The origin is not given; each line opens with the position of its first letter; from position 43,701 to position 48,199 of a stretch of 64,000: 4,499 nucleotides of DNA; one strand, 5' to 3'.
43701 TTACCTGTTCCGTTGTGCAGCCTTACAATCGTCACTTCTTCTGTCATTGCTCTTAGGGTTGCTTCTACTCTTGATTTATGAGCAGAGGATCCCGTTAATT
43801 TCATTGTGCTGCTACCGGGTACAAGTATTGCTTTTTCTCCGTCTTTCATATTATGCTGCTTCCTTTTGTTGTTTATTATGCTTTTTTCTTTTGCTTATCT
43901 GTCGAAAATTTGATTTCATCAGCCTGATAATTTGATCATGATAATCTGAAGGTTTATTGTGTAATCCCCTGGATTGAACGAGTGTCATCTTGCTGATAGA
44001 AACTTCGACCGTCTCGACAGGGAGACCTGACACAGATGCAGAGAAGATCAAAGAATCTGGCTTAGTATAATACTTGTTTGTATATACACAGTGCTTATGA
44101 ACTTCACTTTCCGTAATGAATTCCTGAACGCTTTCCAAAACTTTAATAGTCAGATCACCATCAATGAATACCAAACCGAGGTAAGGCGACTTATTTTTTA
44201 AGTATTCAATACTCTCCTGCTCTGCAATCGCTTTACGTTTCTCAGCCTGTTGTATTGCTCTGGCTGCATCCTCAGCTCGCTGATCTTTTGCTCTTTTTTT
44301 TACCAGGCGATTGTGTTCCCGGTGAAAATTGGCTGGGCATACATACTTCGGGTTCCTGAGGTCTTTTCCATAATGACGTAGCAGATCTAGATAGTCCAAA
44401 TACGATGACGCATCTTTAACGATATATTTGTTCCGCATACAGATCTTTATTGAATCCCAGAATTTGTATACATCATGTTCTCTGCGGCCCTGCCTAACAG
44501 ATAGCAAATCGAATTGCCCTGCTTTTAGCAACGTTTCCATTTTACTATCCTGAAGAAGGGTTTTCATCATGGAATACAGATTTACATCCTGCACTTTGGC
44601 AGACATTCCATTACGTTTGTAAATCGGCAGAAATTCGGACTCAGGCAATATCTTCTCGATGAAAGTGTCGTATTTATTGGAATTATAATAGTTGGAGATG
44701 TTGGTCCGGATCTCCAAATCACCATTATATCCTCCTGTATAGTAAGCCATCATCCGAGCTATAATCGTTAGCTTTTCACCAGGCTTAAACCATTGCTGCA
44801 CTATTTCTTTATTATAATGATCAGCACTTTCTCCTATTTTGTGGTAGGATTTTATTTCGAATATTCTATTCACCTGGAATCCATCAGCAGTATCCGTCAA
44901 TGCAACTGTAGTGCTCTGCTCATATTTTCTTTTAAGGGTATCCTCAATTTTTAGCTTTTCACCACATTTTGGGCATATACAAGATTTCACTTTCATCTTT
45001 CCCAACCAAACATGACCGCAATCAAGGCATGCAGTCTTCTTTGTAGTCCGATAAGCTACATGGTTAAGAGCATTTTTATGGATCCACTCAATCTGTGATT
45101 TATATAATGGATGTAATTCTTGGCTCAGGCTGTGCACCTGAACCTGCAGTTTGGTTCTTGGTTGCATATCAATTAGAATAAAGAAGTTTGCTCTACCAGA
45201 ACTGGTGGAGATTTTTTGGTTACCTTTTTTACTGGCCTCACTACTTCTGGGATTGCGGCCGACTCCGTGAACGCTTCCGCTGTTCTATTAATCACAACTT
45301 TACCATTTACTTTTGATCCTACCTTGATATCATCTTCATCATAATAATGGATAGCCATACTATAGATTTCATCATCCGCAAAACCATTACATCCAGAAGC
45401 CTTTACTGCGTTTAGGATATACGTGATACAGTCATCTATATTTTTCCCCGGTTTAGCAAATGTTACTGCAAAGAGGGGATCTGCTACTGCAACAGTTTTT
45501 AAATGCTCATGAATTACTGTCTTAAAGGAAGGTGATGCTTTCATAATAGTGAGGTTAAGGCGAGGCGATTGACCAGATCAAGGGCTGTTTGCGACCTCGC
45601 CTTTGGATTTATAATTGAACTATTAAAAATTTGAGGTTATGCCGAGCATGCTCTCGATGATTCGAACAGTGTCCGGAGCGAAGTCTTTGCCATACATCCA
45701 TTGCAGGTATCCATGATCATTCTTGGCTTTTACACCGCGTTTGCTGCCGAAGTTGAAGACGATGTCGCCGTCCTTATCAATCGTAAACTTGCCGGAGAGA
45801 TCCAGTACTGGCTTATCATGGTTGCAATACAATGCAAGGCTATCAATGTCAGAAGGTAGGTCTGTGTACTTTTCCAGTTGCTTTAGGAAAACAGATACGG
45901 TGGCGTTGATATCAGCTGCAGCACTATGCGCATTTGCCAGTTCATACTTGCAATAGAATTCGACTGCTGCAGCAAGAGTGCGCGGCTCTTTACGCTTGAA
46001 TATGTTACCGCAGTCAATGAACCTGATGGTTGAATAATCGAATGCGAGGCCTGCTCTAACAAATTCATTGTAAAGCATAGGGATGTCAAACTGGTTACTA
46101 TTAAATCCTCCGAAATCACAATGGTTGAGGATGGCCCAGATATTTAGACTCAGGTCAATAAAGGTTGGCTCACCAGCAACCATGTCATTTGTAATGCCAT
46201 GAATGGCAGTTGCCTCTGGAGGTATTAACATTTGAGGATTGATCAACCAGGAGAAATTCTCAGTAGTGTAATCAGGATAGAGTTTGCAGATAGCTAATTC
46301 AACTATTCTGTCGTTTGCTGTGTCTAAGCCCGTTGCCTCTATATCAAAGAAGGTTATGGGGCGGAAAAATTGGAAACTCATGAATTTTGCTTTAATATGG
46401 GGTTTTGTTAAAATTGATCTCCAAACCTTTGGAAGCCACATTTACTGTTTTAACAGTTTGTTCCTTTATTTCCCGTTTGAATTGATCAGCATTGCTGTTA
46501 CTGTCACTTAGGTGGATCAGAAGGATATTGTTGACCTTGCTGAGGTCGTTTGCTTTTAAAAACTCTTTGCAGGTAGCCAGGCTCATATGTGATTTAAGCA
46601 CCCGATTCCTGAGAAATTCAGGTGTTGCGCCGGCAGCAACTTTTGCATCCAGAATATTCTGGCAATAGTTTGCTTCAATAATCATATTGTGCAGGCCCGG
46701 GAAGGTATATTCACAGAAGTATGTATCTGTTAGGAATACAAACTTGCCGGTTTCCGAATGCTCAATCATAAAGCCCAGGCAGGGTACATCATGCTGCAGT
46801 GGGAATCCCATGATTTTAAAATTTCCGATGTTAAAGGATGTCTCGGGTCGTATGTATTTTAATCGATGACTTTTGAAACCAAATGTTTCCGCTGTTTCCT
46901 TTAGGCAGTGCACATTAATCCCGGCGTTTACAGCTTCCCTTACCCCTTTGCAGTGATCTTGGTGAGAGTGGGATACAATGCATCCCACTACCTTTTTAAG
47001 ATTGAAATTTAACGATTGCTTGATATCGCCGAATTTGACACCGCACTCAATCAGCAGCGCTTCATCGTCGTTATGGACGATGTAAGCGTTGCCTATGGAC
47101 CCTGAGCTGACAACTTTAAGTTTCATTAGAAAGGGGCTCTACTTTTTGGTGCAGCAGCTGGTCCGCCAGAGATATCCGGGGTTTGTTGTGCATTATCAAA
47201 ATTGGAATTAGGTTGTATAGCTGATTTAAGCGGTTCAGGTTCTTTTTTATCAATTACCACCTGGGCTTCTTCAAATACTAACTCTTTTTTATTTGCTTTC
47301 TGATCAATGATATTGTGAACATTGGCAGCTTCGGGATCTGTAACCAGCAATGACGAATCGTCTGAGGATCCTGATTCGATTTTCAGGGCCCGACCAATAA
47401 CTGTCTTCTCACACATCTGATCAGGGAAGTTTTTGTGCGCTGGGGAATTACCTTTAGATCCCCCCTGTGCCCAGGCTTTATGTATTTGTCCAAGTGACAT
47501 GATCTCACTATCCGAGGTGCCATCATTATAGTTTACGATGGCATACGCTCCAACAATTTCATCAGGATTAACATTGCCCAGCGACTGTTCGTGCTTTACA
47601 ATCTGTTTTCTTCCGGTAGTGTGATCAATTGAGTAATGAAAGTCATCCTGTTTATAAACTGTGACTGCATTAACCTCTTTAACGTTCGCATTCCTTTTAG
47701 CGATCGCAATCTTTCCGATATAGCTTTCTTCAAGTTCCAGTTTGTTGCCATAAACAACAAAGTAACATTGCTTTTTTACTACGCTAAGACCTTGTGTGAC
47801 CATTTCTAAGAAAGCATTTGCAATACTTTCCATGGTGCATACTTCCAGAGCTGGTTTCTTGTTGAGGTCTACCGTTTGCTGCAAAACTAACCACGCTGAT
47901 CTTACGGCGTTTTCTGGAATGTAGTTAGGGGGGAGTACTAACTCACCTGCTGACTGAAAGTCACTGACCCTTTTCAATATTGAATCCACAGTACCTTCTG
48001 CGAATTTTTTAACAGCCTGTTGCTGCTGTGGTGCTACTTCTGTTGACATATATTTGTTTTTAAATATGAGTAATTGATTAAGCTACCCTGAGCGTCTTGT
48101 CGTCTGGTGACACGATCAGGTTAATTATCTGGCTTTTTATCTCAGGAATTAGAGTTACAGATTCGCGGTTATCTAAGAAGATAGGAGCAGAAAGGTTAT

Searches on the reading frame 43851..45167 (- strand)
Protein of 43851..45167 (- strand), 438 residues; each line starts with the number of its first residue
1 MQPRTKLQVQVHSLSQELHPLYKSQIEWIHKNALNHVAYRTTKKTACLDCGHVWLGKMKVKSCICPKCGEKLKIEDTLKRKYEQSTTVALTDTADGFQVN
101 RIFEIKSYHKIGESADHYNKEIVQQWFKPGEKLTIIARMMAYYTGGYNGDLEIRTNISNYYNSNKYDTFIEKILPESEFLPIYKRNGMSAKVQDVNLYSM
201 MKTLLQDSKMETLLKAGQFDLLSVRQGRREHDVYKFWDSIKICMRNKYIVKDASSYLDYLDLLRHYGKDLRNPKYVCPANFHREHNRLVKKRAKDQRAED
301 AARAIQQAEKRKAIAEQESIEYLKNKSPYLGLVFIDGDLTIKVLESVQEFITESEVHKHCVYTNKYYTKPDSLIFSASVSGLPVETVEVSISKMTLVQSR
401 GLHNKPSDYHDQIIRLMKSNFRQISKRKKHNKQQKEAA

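Call 37: search_protein_families(library=pfam, proteins=[window:43851-45167:-], max_evalue=0.001)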
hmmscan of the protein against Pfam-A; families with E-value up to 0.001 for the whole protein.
window:43851-45167:- (438 aa): 1 family
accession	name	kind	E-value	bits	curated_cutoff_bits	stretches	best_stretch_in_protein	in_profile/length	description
PF14284.11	PcfJ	-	4.9e-31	108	25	1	256-414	2-147/147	PcfJ-like protein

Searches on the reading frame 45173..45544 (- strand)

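Call 77: search_protein_families(library=pfam, proteins=[window:45173-45544:-], max_evalue=0.01)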
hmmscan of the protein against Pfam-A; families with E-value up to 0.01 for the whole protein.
window:45173-45544:- (123 aa): 1 family
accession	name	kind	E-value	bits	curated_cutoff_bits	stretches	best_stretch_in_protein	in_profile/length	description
PF14058.11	PcfK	-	3.2e-33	115.2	27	1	5-95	4-94/139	PcfK-like protein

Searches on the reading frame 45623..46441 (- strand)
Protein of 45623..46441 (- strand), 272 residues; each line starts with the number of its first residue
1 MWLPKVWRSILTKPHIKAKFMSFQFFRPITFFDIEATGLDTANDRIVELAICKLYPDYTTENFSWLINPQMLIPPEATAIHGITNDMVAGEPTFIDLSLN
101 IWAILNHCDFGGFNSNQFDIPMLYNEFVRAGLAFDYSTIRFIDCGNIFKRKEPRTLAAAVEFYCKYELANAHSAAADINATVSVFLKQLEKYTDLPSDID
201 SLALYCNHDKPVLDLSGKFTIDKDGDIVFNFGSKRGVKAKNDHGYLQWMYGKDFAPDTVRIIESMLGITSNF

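Call 37: search_protein_families(library=pfam, proteins=[window:45623-46441:-], max_evalue=0.001)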
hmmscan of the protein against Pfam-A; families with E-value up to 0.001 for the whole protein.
window:45623-46441:- (272 aa): 2 families
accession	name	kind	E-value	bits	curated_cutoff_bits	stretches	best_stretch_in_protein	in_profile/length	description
PF00929.31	RNase_T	-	3e-18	67.3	24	1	31-185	2-164/164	Exonuclease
PF13482.12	RNase_H_2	-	0.00055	20.3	22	0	31-145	2-93/165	RNase_H superfamily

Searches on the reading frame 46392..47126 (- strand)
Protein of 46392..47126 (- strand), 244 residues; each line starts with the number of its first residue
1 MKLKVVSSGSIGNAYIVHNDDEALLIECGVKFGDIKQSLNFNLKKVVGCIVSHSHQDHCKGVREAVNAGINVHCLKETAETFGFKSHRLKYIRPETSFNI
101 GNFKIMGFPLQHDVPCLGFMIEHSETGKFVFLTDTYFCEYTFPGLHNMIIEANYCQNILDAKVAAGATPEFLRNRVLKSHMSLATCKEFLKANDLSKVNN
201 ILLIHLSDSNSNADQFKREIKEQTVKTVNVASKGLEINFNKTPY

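Call 77: search_protein_families(library=pfam, proteins=[window:46392-47126:-], max_evalue=0.01)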
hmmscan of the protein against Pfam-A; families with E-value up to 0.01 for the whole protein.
window:46392-47126:- (244 aa): 2 families
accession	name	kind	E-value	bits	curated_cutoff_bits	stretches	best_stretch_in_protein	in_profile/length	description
PF00753.33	Lactamase_B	-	8.5e-10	39.3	22.7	1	11-109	5-120/196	Metallo-beta-lactamase superfamily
PF12706.13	Lactamase_B_2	-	3.3e-09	37.1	27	1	41-205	26-199/200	Beta-lactamase superfamily domain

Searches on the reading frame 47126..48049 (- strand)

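Call 37: search_protein_families(library=pfam, proteins=[window:47126-48049:-], max_evalue=0.001)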
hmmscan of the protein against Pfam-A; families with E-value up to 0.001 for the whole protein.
window:47126-48049:- (307 aa): 1 family
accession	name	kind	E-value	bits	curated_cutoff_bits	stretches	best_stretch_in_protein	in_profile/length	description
PF03837.19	RecT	-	2.3e-35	122.4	24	1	47-224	2-173/198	RecT family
